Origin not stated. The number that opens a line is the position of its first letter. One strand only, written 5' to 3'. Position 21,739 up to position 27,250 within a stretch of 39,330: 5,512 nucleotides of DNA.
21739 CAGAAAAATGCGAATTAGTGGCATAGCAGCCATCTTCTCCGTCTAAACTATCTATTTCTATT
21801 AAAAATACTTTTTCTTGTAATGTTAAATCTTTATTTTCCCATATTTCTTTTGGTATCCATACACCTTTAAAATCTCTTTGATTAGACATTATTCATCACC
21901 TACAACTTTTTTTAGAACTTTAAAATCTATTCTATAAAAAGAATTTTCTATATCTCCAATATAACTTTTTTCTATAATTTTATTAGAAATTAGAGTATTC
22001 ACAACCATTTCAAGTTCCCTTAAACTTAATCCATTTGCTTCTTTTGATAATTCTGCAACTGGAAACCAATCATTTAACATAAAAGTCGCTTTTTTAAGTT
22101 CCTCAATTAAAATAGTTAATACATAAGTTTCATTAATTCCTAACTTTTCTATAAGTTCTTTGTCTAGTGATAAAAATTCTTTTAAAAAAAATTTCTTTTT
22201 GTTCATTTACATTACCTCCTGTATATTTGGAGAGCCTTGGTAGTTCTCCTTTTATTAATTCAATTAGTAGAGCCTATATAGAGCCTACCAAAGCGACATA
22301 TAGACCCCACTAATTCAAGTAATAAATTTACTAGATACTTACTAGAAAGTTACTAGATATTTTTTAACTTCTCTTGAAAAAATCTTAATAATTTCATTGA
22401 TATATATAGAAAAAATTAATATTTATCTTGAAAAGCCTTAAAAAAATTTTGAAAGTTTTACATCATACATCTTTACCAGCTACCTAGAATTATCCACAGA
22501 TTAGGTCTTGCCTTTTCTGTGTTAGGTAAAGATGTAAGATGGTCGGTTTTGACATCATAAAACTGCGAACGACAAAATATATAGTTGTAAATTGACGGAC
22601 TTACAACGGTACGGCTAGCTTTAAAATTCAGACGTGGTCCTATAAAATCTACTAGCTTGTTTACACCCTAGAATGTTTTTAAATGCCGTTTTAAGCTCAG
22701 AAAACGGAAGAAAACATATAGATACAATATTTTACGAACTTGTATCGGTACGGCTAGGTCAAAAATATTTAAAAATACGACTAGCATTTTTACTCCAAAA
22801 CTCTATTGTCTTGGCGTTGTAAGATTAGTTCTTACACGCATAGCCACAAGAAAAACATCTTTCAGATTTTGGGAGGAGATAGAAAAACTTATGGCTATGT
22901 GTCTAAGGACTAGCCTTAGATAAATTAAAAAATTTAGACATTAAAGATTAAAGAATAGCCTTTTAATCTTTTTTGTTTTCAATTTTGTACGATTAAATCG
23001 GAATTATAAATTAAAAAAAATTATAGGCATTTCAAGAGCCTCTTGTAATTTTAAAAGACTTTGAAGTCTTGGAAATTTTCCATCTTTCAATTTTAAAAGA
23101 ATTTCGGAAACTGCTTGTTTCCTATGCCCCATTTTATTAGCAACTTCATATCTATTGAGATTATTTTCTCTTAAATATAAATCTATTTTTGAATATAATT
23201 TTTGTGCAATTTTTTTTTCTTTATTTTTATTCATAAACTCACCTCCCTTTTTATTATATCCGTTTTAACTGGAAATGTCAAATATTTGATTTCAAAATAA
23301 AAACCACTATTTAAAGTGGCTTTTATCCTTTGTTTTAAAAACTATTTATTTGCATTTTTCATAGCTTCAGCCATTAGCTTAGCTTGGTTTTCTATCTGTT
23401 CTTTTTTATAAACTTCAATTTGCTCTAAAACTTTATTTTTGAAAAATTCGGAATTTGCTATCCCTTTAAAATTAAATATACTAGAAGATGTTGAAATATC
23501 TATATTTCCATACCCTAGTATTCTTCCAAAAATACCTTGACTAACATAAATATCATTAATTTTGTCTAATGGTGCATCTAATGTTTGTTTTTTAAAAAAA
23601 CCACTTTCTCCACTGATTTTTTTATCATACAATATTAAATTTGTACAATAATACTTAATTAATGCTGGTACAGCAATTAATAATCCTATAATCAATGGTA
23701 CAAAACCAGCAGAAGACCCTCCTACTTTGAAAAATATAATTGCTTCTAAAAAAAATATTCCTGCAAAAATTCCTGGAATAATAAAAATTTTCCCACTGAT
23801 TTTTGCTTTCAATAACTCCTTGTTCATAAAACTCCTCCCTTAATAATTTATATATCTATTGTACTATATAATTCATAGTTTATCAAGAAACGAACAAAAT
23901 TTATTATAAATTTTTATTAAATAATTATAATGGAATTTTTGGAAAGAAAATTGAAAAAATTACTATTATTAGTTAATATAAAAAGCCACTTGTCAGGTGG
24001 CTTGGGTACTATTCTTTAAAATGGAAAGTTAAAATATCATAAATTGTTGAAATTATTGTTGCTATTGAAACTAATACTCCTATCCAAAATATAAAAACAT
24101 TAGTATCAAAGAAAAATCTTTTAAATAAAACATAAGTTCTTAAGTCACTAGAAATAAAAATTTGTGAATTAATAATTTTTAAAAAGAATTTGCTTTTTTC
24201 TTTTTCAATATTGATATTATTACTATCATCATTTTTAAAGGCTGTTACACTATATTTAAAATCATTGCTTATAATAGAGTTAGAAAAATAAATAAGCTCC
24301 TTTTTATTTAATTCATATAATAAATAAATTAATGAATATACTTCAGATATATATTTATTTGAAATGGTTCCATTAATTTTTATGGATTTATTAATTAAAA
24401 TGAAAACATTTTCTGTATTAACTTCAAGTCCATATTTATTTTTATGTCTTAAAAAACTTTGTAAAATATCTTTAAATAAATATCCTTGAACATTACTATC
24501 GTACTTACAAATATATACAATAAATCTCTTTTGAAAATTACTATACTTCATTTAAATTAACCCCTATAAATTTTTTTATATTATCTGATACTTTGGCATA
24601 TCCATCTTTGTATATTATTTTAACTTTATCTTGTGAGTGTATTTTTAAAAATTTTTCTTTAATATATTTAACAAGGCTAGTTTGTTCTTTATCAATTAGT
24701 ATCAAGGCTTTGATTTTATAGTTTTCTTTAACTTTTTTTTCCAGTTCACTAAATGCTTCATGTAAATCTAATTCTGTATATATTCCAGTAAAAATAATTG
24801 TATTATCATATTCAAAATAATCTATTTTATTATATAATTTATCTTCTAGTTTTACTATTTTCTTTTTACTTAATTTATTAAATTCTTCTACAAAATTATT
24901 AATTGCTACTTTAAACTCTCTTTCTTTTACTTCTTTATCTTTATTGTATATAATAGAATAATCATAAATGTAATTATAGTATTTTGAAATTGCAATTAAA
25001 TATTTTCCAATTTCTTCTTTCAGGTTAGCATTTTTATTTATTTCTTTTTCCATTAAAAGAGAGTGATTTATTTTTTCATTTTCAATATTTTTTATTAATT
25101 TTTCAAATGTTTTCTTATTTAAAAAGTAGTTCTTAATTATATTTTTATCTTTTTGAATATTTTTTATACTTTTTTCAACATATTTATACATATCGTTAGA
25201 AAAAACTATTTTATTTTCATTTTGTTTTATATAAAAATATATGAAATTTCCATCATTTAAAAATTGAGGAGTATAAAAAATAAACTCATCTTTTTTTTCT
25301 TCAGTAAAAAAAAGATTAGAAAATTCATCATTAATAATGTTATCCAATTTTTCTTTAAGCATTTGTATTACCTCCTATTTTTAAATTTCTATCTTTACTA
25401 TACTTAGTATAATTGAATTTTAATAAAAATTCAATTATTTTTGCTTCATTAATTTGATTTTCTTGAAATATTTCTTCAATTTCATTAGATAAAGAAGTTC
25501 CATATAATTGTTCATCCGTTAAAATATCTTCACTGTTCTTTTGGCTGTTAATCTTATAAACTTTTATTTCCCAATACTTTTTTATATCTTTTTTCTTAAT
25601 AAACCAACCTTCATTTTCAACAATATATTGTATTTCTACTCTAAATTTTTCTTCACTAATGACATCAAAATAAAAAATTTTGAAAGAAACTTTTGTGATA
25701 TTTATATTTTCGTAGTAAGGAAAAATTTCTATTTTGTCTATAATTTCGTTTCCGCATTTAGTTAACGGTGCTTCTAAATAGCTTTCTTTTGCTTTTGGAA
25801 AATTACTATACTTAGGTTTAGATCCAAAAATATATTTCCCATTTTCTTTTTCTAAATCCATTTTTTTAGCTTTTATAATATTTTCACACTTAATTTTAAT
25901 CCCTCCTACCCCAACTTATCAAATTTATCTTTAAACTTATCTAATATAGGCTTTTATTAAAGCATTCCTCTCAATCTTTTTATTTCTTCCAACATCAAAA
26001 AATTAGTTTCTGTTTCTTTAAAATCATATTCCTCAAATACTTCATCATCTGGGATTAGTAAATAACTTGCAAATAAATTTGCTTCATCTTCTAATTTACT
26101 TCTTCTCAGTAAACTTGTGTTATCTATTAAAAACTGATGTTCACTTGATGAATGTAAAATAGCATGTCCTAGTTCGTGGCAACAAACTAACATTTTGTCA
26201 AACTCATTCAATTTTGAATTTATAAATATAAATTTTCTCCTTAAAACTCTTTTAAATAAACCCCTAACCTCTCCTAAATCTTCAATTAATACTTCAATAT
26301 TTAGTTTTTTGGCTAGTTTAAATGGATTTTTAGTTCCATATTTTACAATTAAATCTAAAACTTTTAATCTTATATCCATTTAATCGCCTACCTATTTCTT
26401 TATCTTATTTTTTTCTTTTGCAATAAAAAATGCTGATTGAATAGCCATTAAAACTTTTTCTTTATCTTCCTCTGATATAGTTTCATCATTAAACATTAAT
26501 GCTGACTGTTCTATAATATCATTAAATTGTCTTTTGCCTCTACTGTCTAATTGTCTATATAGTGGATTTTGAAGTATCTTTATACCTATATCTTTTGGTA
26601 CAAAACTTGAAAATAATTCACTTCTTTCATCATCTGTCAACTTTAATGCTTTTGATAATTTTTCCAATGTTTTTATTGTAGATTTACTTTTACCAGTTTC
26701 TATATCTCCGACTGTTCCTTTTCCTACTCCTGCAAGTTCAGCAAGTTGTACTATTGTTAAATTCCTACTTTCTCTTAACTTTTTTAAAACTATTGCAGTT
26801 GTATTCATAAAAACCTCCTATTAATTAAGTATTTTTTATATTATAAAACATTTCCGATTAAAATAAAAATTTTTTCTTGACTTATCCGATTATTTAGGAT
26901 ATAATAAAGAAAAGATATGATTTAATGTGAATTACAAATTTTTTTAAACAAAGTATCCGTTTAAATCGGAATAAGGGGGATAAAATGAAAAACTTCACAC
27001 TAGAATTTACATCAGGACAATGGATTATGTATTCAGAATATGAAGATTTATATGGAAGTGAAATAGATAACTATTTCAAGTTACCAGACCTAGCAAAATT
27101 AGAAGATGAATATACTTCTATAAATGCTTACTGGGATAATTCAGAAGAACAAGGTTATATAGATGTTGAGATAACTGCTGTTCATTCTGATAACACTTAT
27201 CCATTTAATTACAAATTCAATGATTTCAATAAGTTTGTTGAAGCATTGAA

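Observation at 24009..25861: Three-gene translationally coupled cassette in the rexAB-like slot of the repressor operon: candidate novel superinfection-exclusion / abortive-infection system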

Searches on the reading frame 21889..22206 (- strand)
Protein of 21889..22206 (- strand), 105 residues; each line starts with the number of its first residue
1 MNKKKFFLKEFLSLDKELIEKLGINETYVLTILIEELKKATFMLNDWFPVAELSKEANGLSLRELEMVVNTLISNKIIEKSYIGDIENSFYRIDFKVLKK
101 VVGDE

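Call 5: search_protein_families(library=pfam, proteins=[window:21889-22206:-], max_evalue=1)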
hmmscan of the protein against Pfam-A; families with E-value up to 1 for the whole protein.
window:21889-22206:- (105 aa): 2 families
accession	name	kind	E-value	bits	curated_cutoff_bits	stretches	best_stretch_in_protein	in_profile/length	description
PF01381.28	HTH_3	-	0.084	13.4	23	1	57-101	7-44/55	Helix-turn-helix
PF21984.2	DnaD_N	-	0.11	13.1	27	1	20-82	10-69/101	DnaD N-terminal domain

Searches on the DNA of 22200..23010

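Call 109: search_rna_families(source=window, start=22200, end=23010, threshold=evalue, max_evalue=1)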
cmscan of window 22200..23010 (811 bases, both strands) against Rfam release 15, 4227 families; matches with E-value up to 1: 3.
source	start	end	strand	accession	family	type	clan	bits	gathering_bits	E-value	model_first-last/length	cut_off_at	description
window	22518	22608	+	RF01625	ceN28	Gene; snRNA; snoRNA; CD-box;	-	25.2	70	0.0062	1-88/88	no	Caenorhabditis snoRNA ceN28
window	22929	22977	+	RF02386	sau-19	Gene; sRNA;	-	23.4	80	0.11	1-75/75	no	Staphylococcus sRNA sau-19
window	22836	22975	+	RF02986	FuFi-1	Gene; sRNA;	-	21.8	59.6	0.019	1-175/175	no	FuFi-1 RNA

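Call 111: search_rna_families(source=window, start=22780, end=23010, threshold=evalue, max_evalue=0.1, show_alignments=1)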
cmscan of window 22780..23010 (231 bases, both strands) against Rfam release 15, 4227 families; matches with E-value up to 0.1: 3.
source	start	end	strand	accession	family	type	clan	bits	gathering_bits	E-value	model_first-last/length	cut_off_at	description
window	22929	22977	+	RF02386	sau-19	Gene; sRNA;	-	23.4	80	0.033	1-75/75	no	Staphylococcus sRNA sau-19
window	22836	22975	+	RF02986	FuFi-1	Gene; sRNA;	-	21.8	59.6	0.0054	1-175/175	no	FuFi-1 RNA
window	22829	22910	+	RF04051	mir-8517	Gene; miRNA;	-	20.9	70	0.043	1-108/108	no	mir-8517 microRNA precursor family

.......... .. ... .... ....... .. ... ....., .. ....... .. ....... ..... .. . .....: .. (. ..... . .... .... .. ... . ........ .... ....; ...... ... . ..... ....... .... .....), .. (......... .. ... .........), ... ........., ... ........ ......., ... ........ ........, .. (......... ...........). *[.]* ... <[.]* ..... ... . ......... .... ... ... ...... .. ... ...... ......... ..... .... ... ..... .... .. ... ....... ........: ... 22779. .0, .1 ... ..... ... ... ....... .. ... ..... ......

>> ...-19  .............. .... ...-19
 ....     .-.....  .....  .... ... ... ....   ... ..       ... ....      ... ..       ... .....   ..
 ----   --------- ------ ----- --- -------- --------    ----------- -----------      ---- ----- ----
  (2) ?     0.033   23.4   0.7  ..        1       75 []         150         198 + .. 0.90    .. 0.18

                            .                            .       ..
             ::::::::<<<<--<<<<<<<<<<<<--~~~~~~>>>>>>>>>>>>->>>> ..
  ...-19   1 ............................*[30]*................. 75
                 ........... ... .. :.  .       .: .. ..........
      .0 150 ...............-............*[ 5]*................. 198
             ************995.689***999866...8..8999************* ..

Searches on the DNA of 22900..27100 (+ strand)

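Call 103: search_dna_similar(query=window:22900-27100:+, collection=phages, mode=distant, max_rows=10)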
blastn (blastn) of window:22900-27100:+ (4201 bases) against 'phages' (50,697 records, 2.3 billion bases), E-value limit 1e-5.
Records with a match: 4; places in all: 4; records where one place covers at least 80% of the query: 0.
Best place of each record, by identity: 80-90% 3; 60-80% 1.
By first word of the organism name: Fusobacterium 2; Bacillus 2.
By host as written in the record: Bacillus cereus 2; Fusobacterium nucleatum 7_1 1; Fusobacterium nucleatum 1.
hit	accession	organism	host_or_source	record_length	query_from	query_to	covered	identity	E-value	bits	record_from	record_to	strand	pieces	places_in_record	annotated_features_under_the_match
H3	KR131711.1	Fusobacterium phage Funu2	Fusobacterium nucleatum 7_1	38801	24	999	17%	82.2%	3e-166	697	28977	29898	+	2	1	hypothetical protein (x2)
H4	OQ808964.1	Fusobacterium phage vB_FnuS_FNU4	Fusobacterium nucleatum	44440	4072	4196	3%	79.5%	4e-20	107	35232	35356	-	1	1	hypothetical protein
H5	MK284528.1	Bacillus phage DK3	Bacillus cereus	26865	2426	2483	1%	82.8%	5e-6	61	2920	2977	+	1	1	hypothetical protein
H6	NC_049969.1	Bacillus phage DK3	Bacillus cereus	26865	2426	2483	1%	82.8%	5e-6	61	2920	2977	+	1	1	hypothetical protein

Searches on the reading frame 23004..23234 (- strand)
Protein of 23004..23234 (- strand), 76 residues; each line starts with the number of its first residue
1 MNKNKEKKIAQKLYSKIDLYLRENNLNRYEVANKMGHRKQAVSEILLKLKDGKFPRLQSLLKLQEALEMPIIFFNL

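Call 5: search_protein_families(library=pfam, proteins=[window:23004-23234:-], max_evalue=1)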
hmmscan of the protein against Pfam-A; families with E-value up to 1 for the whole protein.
window:23004-23234:- (76 aa): 2 families
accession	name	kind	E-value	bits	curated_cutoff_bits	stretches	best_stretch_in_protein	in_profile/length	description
PF01381.28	HTH_3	-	0.022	15.2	23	1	21-68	5-49/55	Helix-turn-helix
PF21390.2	Irp3-like_C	-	0.21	12.5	27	1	11-67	13-64/100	Thiazolinyl imine reductase Irp3-like, C-terminal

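Call 6: search_protein_families(library=padloc, proteins=[window:23004-23234:-], max_evalue=1)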
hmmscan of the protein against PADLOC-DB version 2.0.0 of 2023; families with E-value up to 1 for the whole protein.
window:23004-23234:- (76 aa): 7 families
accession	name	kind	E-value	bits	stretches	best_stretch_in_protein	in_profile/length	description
PDLC03952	RmrA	-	3.9e-05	20.7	1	23-74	33-81/395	-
PDLC04760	PDC-M64C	-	0.0037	15.6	1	11-73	25-84/93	-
PDLC03944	RmrA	-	0.0038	14.3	1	29-74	23-65/384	-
PDLC03954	RmrA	-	0.0045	14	1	16-74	14-69/380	-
PDLC03947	RmrA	-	0.0093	12.8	1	25-74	24-70/383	-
PDLC04758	PDC-M64B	-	0.012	14.1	1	13-73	31-88/123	-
PDLC02530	PglX|PglXI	-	0.057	10.9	1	6-67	97-157/264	PglX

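Call 7: search_protein_families(library=phrogs, proteins=[window:23004-23234:-], max_evalue=1)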
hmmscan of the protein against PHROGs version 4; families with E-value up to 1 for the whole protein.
window:23004-23234:- (76 aa): 12 families
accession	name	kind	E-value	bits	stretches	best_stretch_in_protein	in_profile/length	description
phrog_1373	-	transcription regulation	0.00015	22.8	1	5-71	58-119/166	transcriptional regulator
phrog_2339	-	DNA, RNA and nucleotide metabolism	0.0018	19.2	1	3-69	16-80/98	HTH DNA binding protein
phrog_3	-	transcription regulation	0.0022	18.8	1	3-74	79-147/430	transcriptional repressor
phrog_2439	-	transcription regulation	0.0047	16.8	1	16-75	11-67/367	transcriptional regulator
phrog_1337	-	DNA, RNA and nucleotide metabolism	0.028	14.7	1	4-53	6-55/316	DNA binding protein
phrog_4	-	transcription regulation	0.038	14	1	4-71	124-188/400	transcriptional repressor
phrog_8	-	transcription regulation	0.046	14.2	1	3-69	67-130/346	transcriptional regulator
phrog_1468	-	transcription regulation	0.074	13.7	1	11-47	6-42/67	transcriptional repressor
phrog_4583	-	transcription regulation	0.15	13.1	1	5-44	3-42/81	transcriptional repressor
phrog_2345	-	transcription regulation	0.16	12.6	1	6-38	26-58/146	transcriptional regulator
phrog_7061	-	DNA, RNA and nucleotide metabolism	0.29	12.7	1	22-49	41-68/70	HTH DNA binding protein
phrog_2328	-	transcription regulation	0.4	11.5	1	8-46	10-49/128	transcriptional repressor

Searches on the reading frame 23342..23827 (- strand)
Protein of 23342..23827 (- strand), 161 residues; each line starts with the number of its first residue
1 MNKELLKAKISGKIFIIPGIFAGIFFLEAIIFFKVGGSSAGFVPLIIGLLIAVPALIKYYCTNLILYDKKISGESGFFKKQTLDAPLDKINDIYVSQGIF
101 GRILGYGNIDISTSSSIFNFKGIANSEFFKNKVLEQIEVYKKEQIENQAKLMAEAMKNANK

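Call 5: search_protein_families(library=pfam, proteins=[window:23342-23827:-], max_evalue=1)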
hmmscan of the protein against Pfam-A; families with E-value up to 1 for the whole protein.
window:23342-23827:- (161 aa): 3 families
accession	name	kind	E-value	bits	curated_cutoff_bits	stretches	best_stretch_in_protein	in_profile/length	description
PF03703.20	bPH_2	-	3e-11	43.9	22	1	59-123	1-68/78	Bacterial PH domain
PF19807.5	DUF6290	-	0.065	13.9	27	1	116-138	18-40/72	Family of unknown function (DUF6290)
PF06787.16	HcgF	-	0.16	12.2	25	1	131-159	71-99/163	FeGP cofactor biosynthesis protein HcgF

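Call 6: search_protein_families(library=padloc, proteins=[window:23342-23827:-], max_evalue=1)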
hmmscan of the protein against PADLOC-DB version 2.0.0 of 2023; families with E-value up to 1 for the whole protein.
window:23342-23827:- (161 aa): 0 families

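Call 7: search_protein_families(library=phrogs, proteins=[window:23342-23827:-], max_evalue=1)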
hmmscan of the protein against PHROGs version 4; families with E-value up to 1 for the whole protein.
window:23342-23827:- (161 aa): 1 family
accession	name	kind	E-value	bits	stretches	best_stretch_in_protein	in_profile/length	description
phrog_3707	-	moron, auxiliary metabolic gene and host takeover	1e-14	55.6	1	36-140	41-136/142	membrane-flanked domain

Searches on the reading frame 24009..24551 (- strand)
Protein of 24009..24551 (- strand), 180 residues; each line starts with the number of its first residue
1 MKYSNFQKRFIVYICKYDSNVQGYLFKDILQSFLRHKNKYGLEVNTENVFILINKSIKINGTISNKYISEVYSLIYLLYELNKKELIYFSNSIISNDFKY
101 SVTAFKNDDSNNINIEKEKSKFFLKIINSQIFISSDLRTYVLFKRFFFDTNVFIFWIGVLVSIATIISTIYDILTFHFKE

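Call 5: search_protein_families(library=pfam, proteins=[window:24009-24551:-], max_evalue=1)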
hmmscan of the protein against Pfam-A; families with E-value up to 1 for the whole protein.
window:24009-24551:- (180 aa): 1 family
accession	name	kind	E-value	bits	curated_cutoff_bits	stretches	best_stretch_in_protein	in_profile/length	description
PF10683.14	DBD_Tnp_Hermes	-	0.0019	18.3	20.5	1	10-49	23-62/68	Hermes transposase DNA-binding domain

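Call 6: search_protein_families(library=padloc, proteins=[window:24009-24551:-], max_evalue=1)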
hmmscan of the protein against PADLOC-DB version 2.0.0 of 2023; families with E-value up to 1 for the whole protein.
window:24009-24551:- (180 aa): 0 families

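Call 7: search_protein_families(library=phrogs, proteins=[window:24009-24551:-], max_evalue=1)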
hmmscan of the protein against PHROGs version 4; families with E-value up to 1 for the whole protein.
window:24009-24551:- (180 aa): 1 family
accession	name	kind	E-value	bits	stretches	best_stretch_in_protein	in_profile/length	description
phrog_23609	-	unknown function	0.033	15.6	1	35-94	8-66/98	-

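Call 16: find_homologous_proteins(query=window:24009-24551:-, max_evalue=0.01)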
Query window:24009-24551:- (180 aa): 8 proteins with E <= 0.01 among 215 candidates.
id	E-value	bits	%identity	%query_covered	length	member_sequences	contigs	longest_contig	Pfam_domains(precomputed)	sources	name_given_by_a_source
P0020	1.3e-105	369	100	100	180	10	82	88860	-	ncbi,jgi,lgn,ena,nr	jgi:hypothetical protein|nr:MAG TPA: hypothetical protein [Caudoviricetes sp.]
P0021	1.1e-68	248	67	100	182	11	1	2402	-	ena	-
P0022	3.7e-68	247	68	99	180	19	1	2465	-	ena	-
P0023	4.0e-68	247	67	99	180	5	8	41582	-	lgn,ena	-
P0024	3.4e-65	237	66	100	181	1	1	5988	-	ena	-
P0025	8.9e-60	219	65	99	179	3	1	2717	-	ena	-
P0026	1.1e-58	216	63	98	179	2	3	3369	-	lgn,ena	-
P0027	3.1e-56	208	59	97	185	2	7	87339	-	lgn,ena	-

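Call 24: search_solved_structures(query=A2, max_evalue=10)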
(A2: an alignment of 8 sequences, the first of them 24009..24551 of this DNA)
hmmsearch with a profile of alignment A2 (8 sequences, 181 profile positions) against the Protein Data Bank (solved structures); distinct sequences matched with E-value up to 10: 2.
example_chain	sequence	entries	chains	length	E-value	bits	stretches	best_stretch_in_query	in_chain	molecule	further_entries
6sg9_FH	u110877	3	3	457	0.5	13.4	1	116-169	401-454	mt-SAF16 | mt-SAF16 (P32)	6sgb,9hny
1xp4_A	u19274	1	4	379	0.65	13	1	30-115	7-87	D-alanyl-D-alanine carboxypeptidase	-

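Call 54: search_protein_families(library=ncbifam, proteins=[window:24009-24551:-], max_evalue=1)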
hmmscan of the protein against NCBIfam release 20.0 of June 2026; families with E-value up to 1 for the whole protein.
window:24009-24551:- (180 aa): 0 families

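Call 66: predict_structure(alignment_id=A2)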
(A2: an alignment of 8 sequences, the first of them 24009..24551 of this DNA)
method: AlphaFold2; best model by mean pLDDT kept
length: 180 residues; sequences in the alignment: 8
mean_pLDDT: 69.7   pTM: 0.58
mean pLDDT of the five models: 69.7, 49.9, 44.1, 41.9, 41.8
residues with pLDDT >= 90: 2; 70-90: 96; 50-70: 77; < 50: 5
segments of 3 or more residues with pLDDT < 50: 146-148
pLDDT, mean of each block of 10 residues (from residue 1): 72 65 67 65 70 66 69 78 79 61 61 60 72 72 55 73 89 80
secondary structure, 60 per line:
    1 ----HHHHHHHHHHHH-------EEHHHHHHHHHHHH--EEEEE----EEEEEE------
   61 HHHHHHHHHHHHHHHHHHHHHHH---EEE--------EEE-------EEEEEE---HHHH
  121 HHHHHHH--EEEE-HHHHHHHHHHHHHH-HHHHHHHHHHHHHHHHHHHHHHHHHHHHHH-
elements in order: H5-16 H26-37 E40-44 E49-54 H61-83 E87-89 E98-100 E108-113 H117-127 E130-133 H135-148 H150-179

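Call 90: search_solved_structures(query=A7, max_evalue=10)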
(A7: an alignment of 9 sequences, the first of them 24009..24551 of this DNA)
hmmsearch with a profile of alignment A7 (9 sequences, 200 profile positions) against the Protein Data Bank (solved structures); distinct sequences matched with E-value up to 10: 0.
